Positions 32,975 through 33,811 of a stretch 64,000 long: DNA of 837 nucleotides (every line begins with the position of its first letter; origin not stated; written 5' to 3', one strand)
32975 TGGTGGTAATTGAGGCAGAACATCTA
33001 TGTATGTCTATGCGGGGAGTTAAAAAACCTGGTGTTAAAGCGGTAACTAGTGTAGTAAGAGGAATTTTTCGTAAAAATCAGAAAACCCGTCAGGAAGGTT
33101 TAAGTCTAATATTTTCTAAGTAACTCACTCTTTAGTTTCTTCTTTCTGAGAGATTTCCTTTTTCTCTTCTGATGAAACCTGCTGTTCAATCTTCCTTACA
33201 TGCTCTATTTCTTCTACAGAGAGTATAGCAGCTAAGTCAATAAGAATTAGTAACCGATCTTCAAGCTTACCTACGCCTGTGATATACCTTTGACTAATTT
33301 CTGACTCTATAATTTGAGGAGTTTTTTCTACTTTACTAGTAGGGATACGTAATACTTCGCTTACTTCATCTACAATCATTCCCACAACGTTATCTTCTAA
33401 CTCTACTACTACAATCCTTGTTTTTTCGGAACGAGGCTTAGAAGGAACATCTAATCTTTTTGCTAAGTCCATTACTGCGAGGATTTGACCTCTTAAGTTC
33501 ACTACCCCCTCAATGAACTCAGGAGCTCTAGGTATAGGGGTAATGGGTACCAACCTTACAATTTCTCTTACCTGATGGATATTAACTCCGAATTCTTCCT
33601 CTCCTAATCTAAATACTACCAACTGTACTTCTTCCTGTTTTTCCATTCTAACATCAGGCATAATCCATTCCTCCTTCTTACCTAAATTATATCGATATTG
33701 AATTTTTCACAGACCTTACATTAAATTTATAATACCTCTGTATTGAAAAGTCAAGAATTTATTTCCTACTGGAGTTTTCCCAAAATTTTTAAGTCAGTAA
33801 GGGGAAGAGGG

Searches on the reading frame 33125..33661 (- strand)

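Call 49: search_protein_families(library=pfam, proteins=[window:33125-33661:-], max_evalue=0.001)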
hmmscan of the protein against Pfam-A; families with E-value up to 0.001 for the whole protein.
window:33125-33661:- (178 aa): 1 family
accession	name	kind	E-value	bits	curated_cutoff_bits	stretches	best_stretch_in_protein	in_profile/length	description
PF01584.24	CheW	-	1.7e-41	141.5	23.5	1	13-150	1-137/138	CheW-like domain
